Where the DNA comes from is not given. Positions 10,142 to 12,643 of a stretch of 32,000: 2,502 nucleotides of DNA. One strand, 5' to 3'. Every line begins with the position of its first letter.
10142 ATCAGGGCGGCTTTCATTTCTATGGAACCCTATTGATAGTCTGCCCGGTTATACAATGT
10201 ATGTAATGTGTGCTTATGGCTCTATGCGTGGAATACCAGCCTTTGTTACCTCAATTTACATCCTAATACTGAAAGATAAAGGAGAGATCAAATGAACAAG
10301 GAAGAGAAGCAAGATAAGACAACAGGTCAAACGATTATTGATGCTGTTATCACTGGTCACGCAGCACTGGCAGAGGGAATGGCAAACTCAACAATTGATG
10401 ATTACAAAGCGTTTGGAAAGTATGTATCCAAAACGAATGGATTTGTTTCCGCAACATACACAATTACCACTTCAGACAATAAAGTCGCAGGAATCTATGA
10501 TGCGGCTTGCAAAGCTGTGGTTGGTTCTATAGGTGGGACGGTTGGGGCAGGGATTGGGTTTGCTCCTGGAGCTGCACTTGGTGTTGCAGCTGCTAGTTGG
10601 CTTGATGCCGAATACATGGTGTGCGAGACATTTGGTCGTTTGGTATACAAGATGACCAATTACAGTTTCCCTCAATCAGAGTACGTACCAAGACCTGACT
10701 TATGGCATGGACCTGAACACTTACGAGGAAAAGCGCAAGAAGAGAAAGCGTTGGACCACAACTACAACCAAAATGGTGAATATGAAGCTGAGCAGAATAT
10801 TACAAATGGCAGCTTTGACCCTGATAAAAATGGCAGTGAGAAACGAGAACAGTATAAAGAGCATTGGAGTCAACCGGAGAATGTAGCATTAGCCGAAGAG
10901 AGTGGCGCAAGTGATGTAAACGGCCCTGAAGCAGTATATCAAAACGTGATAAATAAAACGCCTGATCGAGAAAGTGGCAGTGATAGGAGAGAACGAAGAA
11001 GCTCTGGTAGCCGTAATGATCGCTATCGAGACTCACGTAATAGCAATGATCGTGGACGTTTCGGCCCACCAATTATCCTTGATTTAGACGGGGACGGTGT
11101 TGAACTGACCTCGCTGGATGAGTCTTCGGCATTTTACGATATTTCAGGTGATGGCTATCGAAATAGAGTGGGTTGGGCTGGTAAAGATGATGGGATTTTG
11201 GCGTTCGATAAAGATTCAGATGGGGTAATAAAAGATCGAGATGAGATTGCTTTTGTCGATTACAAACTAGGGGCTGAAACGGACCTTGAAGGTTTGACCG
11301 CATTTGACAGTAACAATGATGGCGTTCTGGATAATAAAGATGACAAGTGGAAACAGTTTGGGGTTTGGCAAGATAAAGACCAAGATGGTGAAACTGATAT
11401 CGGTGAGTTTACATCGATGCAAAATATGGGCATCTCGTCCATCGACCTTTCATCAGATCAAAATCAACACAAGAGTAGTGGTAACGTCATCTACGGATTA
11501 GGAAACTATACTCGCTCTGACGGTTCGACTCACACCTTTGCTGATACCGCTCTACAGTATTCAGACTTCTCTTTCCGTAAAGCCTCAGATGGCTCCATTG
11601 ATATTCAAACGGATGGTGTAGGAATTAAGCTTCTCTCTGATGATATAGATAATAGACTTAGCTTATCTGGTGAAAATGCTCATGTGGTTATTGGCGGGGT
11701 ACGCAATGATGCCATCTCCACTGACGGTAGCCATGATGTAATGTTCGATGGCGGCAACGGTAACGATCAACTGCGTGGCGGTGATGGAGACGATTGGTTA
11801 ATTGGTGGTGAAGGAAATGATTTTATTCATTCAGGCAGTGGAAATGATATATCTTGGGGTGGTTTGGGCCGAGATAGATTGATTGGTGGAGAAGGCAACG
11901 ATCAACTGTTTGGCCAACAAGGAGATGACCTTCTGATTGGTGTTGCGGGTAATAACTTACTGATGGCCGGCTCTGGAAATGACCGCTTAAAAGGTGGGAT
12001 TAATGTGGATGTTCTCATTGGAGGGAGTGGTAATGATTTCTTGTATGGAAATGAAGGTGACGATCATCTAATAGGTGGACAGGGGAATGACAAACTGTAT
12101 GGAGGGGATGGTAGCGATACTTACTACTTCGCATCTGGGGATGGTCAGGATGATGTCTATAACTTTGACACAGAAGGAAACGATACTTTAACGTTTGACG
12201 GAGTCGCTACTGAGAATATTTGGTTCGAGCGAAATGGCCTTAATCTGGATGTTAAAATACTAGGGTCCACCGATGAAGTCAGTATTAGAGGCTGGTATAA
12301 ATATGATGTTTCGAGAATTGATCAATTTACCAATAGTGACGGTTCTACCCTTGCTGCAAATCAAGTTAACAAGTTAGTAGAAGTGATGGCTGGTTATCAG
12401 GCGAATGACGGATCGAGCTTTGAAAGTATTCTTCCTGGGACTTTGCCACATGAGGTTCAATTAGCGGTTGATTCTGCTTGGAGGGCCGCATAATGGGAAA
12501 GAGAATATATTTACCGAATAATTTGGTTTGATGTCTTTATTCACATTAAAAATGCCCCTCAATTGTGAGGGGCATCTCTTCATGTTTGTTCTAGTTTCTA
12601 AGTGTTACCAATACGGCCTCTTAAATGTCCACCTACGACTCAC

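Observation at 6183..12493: Four-gene T1SS operon whose RTX substrate carries an N-terminal glycine zipper: candidate secreted membrane toxin with cognate immunity protein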

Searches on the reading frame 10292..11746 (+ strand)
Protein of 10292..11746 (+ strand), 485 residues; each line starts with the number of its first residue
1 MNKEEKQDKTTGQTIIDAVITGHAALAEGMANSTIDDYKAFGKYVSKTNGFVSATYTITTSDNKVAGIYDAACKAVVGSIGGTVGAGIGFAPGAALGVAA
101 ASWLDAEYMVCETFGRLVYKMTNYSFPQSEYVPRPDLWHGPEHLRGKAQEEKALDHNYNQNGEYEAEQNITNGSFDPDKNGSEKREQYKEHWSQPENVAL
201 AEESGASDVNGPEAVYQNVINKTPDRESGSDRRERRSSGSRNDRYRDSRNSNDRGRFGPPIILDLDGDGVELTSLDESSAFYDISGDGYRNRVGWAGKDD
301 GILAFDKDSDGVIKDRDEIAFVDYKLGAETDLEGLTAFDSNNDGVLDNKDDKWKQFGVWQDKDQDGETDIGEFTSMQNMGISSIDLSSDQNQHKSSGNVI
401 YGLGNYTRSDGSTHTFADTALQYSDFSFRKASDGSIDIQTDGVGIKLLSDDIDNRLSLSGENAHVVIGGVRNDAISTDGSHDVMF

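Call 56: search_dna_similar(query=window:10292-11746:+, collection=plasmids, mode=protein, max_evalue=1e-8, max_rows=30)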
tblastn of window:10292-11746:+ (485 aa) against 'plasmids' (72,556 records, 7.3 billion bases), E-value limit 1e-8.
Records with a match: 142; places in all: 168; records where one place covers at least 80% of the query: 0.
Best place of each record, by identity: <60% 142.
By first word of the organism name: Burkholderia 32; Rhizobium 18; Ralstonia 18; Azospirillum 8; Moraxella 6; Cereibacter 5; Agrobacterium 4; Sinorhizobium 4; Serratia 4; Pseudomonas 3; and 30 more.
By predicted mobility (MOB-suite, as given by PLSDB): mobilizable 60; non-mobilizable 45; conjugative 37.
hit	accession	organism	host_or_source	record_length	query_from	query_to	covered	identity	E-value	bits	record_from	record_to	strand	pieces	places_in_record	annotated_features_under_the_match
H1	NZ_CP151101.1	Nostoc sp. UHCC 0302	isolated culture,lake sediment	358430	260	482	46%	41.3%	8e-44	172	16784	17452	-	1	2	hypothetical protein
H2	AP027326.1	Sphingobium sp. TomTYG46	-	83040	259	445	39%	41.8%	3e-37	153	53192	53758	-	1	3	hypothetical protein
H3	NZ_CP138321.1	Agrobacterium fabrum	Blueberry,Crown gall tissues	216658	258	457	41%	36.9%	4e-24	114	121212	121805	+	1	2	hypothetical protein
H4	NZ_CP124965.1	Agrobacterium tumefaciens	lilac,cell culture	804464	260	457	41%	36.8%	2e-23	111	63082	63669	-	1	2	Hint domain-containing protein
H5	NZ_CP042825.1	Rhizobium sp. WL3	Wheat,phyllosphere swab,leaves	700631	260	442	38%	39.1%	3e-24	114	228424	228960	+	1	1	DUF5801 repeats-in-toxin domain-containing protein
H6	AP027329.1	Sphingobium sp. TomTYG64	-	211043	259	423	34%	42.5%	1e-31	136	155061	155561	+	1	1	hypothetical protein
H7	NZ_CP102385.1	Sphingopyxis sp. DBS4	soil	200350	260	423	34%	41.6%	2e-27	123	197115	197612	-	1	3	putative Ig domain-containing protein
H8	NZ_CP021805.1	Sinorhizobium meliloti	Medicago truncatula,Single Cell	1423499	259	432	36%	38.6%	2e-24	114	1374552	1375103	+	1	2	none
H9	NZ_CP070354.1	Ensifer sp. PDNC004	cell culture,Plastic debris in ...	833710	258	423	34%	40.5%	9e-25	115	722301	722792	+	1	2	Hint domain-containing protein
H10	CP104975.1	Devosia sp. A8/3-2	Oxytropis tragacanthoides,cell ...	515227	260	423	34%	40.4%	8e-23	109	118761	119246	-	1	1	hypothetical protein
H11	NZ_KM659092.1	Ochrobactrum sp. LM19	Lubin copper mine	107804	260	421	33%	40.6%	3e-25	117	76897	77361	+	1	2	adhesin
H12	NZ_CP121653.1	Rhizobium sp. CB3171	Calliandra calothyrsus,cell culture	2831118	260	423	34%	39.7%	8e-22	106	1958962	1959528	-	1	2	record has no annotation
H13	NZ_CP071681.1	Rhizobium ruizarguesonis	lentil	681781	257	421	34%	39.0%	2e-22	108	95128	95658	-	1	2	hypothetical protein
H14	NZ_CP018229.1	Rhizobium leguminosarum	Vavilovia formosa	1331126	260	421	33%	39.7%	1e-21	106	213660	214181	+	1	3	record has no annotation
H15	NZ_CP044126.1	Rhizobium sp. BG4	Prosopis cineraria,pure bacterial ...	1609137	260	421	33%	39.6%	9e-23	109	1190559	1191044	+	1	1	record has no annotation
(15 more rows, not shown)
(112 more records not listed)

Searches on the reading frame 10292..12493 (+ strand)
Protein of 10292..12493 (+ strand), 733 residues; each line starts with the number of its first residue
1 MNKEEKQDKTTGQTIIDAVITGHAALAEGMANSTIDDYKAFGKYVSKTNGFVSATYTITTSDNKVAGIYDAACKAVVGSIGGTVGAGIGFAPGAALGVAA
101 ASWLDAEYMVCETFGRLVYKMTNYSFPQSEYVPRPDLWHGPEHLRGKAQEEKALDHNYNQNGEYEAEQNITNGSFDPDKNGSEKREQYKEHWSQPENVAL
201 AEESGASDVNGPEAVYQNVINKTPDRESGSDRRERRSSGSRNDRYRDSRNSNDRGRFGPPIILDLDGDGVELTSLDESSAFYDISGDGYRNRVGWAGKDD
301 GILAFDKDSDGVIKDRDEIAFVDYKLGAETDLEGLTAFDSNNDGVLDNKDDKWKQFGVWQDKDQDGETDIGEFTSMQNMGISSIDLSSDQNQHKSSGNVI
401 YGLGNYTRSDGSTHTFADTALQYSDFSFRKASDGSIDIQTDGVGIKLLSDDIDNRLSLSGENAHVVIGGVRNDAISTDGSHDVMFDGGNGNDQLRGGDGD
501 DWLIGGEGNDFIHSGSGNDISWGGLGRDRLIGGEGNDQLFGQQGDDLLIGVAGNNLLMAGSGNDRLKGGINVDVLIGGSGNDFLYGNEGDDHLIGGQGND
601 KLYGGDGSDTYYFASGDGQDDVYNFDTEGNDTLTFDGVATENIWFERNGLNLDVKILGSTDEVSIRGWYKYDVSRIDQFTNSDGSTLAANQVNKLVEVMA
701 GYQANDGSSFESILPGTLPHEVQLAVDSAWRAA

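Call 3: search_protein_families(library=pfam, proteins=[window:10292-12493:+], max_evalue=0.01)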
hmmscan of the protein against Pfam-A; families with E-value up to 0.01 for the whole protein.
window:10292-12493:+ (733 aa): 2 families
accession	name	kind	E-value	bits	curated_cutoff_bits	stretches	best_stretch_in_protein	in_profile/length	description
PF00353.25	HemolysinCabind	-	6.8e-31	106.3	23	4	486-520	1-35/36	RTX calcium-binding nonapeptide repeat (4 copies)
PF06594.17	HCBP_related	-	2.4e-06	27.8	21.4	1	651-690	1-41/42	Haemolysin-type calcium binding protein related domain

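Call 4: search_protein_families(library=ncbifam, proteins=[window:10292-12493:+], max_evalue=0.01)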
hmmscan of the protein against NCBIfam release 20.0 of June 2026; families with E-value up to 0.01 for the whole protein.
window:10292-12493:+ (733 aa): 8 families
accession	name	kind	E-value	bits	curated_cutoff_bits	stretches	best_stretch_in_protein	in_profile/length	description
NF033943.0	RTX_toxin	subfamily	2.5e-41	141.8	1000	2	505-699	692-892/930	RTX family hemolysin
NF046115.1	Ca_rpt_SMc04171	equivalog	1.7e-23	83.6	625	2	536-643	414-525/574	SMc04171 family calcium-binding repeat protein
NF033203.1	entero_EhxA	exception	4.8e-21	74.6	2000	2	468-653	689-872/997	enterohemolysin EhxA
NF053766.1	ZapA_metallo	exception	1.4e-16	60.7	940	3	571-700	329-456/483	ZapA family metalloprotease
NF050046.1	PueAB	exception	3e-13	49.1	670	2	573-640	506-571/616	polyurethane esterase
NF035945.1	Zn_serralysin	subfamily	6.7e-10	38.7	500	2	573-625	320-369/462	serralysin family metalloprotease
NF052454.1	BtaGlycanEglC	equivalog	1.6e-06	27.4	700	1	584-637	112-163/459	endo-1,3-1,4-beta-glycanase EglC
NF051884.1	ProteaseSapA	equivalog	0.00074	18.3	1200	1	562-616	311-365/644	protease SapA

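Call 5: search_solved_structures(query=window:10292-12493:+, max_evalue=0.01, show_alignments=3)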
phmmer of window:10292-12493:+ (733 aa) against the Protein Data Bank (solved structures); distinct sequences matched with E-value up to 0.01: 37.
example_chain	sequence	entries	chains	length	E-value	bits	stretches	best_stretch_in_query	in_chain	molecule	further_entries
7usl_C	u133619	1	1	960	1.6e-50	175.7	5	486-708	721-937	Bifunctional hemolysin-adenylate cyclase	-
7rah_E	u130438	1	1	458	1e-34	123.4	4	598-709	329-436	Bifunctional adenylate cyclase toxin/hemolysin CyaA,Bifunctional adenylate cyclase toxin/h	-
6sus_A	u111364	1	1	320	6.6e-28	100.9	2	486-703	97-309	Bifunctional hemolysin/adenylate cyclase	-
9p6c_A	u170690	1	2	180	2.7e-27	98.9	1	550-703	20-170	Hemolysin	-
9p0c_A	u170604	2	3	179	1.5e-24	89.8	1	541-703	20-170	Hemolysin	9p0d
5cvw_A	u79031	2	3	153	1.3e-23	86.7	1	543-702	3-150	Bifunctional hemolysin/adenylate cyclase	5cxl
6sjw_A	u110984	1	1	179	2e-23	86.1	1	260-422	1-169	Iron-regulated protein FrpC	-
6sjx_A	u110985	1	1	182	1.3e-22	83.4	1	261-422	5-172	Iron-regulated protein FrpC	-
3hb2_P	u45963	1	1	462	2.8e-12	49.2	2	561-638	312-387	Secreted protease C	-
1go8_P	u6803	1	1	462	1.7e-07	33.4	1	561-637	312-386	PROTEASE C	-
3hbu_P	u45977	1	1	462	1.7e-07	33.4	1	561-637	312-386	Secreted protease C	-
1k7i_A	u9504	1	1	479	2.2e-07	33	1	561-637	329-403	secreted protease C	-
3hbv_P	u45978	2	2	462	2.3e-07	33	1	561-637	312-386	Secreted protease C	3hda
1k7g_A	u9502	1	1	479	2.6e-07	32.8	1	561-637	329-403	secreted protease C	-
1go7_P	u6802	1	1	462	2.6e-07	32.8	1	561-638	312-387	PROTEASE C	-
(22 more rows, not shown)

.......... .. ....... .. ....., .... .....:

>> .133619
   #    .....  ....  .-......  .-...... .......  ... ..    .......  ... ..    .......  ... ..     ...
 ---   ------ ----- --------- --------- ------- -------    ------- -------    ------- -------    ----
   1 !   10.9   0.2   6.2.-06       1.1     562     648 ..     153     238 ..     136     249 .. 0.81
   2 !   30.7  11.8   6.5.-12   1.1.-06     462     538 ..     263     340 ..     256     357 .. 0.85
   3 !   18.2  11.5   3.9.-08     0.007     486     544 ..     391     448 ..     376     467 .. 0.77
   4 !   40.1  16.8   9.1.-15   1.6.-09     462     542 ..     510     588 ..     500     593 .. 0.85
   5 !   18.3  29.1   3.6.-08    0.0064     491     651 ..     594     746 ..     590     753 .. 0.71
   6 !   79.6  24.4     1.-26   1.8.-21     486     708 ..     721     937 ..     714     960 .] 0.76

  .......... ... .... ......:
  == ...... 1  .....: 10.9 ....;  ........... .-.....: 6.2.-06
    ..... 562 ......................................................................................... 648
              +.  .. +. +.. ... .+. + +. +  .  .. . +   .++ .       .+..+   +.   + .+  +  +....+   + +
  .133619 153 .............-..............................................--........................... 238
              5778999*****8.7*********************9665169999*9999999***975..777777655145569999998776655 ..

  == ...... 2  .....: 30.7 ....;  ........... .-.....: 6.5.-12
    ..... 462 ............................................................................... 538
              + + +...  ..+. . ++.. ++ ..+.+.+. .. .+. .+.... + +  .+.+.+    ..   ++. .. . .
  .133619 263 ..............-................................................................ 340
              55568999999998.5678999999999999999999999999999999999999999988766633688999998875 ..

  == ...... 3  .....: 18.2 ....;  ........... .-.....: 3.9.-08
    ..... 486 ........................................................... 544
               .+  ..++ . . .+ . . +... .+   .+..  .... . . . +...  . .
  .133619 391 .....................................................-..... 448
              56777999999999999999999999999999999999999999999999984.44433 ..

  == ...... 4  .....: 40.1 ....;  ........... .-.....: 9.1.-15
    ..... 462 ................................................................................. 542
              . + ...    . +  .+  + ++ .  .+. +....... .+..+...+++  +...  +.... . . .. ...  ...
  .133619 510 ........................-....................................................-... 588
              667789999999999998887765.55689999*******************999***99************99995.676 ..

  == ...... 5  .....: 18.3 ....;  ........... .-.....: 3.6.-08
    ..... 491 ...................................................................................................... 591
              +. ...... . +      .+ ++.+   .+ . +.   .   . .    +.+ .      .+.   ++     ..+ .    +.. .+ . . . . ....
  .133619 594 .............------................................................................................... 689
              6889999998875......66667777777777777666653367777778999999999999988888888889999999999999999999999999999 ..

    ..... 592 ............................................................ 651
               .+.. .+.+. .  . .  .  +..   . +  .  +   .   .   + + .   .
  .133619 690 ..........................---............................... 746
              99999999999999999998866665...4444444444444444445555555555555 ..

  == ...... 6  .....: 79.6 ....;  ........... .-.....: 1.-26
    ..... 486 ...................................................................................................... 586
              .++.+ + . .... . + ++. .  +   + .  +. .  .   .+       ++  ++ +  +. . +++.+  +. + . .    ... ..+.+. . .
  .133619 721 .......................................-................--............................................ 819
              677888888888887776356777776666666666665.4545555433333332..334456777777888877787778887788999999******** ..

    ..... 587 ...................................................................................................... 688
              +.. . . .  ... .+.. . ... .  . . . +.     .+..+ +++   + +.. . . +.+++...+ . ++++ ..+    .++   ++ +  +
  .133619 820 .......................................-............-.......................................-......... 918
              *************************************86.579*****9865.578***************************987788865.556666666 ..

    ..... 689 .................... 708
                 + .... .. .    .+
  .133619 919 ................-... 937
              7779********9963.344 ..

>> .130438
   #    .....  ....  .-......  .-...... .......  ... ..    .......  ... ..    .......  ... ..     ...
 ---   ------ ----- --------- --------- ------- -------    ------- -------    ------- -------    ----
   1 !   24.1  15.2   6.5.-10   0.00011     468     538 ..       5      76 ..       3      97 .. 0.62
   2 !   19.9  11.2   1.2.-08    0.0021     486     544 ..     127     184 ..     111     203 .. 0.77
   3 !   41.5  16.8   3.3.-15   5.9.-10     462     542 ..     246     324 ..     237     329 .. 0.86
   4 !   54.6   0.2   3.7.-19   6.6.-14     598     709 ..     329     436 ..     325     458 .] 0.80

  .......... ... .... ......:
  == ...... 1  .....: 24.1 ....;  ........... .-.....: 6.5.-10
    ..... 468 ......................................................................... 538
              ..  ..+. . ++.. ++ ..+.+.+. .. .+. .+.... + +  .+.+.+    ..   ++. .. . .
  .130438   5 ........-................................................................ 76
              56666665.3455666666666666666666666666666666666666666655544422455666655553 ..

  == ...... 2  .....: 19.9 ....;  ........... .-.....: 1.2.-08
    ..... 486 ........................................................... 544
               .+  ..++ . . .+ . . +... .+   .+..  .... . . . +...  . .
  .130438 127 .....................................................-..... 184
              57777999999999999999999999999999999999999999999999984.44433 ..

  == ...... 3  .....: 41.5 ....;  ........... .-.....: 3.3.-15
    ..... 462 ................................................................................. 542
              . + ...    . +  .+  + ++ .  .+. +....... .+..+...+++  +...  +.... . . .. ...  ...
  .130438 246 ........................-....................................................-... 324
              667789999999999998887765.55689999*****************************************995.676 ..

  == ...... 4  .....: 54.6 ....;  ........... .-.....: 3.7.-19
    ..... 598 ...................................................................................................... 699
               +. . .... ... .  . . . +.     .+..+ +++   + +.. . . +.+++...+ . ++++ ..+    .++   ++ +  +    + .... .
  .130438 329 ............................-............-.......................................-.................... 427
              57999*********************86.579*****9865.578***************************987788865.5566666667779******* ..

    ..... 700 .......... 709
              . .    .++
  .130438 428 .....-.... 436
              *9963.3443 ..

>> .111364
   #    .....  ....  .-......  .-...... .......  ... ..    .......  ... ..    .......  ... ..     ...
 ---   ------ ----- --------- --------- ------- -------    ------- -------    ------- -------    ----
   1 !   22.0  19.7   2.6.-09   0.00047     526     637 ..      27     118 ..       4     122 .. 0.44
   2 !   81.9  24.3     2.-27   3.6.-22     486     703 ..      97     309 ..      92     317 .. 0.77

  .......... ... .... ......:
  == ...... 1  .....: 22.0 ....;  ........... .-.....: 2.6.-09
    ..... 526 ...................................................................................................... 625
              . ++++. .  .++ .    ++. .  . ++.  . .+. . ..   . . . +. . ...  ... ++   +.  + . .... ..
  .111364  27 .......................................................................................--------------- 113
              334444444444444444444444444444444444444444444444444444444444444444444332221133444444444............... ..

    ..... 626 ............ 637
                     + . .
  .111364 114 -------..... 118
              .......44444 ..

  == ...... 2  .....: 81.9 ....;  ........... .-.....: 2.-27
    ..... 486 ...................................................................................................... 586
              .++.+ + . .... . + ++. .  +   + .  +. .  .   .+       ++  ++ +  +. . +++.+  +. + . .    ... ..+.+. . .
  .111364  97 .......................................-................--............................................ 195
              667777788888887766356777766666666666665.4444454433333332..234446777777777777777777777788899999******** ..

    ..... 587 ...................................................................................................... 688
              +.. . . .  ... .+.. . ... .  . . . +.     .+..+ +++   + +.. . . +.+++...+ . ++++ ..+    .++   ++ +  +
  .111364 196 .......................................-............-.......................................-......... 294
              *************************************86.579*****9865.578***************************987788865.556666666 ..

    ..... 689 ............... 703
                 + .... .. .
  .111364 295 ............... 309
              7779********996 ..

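Call 63: list_cluster_members(proteins=[window:10292-12490:+, window:9606-10292:+])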
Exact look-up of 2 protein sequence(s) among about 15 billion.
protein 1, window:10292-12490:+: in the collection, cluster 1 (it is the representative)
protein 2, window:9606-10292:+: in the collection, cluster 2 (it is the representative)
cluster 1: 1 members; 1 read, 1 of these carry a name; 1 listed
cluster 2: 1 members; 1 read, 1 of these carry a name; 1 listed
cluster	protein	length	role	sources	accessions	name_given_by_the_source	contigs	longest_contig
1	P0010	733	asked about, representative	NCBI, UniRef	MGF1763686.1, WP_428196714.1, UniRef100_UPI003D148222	calcium-binding protein [Aliivibrio kagoshimensis] | calcium-binding protein n=1 Tax=Aliivibrio kagoshimensis TaxID=2910230 RepID=UPI003D148222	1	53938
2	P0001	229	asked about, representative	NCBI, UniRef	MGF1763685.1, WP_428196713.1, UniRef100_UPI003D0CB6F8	hypothetical protein [Aliivibrio kagoshimensis] | hypothetical protein n=1 Tax=Aliivibrio kagoshimensis TaxID=2910230 RepID=UPI003D0CB6F8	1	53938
